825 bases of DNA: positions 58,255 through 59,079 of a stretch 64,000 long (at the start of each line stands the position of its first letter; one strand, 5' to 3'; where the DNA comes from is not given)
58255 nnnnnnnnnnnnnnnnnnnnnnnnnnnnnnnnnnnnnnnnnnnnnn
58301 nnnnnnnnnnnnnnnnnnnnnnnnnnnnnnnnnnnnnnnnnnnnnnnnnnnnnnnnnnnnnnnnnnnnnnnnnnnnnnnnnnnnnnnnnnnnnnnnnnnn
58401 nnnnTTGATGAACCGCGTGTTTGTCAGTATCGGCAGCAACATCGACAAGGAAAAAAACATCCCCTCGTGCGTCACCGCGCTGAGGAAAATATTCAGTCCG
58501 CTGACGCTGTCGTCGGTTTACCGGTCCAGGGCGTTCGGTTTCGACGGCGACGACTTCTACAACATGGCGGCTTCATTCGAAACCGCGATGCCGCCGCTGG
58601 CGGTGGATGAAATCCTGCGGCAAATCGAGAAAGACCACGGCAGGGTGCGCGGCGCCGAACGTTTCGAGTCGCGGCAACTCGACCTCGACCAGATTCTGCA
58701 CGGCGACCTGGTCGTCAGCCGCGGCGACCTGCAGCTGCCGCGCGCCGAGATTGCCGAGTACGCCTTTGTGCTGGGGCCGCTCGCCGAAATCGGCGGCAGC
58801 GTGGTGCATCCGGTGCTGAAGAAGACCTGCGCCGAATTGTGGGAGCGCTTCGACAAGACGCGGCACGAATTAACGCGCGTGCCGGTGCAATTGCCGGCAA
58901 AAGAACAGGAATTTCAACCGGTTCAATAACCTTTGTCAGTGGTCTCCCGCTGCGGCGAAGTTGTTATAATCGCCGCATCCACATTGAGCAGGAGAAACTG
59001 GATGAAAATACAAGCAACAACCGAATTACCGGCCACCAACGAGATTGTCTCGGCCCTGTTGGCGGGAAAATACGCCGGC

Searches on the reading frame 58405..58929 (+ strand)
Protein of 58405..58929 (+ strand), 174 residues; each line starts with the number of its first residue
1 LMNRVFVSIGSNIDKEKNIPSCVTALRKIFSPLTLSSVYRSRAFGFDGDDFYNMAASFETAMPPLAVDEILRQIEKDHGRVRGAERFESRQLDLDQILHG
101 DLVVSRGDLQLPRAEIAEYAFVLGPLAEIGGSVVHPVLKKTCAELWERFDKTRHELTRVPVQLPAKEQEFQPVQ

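Call 81: search_protein_families(library=ncbifam, proteins=[window:58405-58929:+], max_evalue=0.00001)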
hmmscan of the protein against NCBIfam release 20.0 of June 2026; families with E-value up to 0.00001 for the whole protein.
window:58405-58929:+ (174 aa): 3 families
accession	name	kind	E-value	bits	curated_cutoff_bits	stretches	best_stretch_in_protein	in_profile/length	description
TIGR01498.1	folK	equivalog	2.4e-25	89.2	54.1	1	5-129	1-126/128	2-amino-4-hydroxy-6-hydroxymethyldihydropteridine diphosphokinase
NF010692.0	PRK14092.1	equivalog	1.7e-18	66.9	234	1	34-135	42-142/163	2-amino-4-hydroxy-6-hydroxymethyldihydropteridine diphosphokinase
NF007595.0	PRK10239.1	equivalog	4.9e-18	65.4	252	1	3-141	2-144/159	2-amino-4-hydroxy-6-hydroxymethyldihydropteridine diphosphokinase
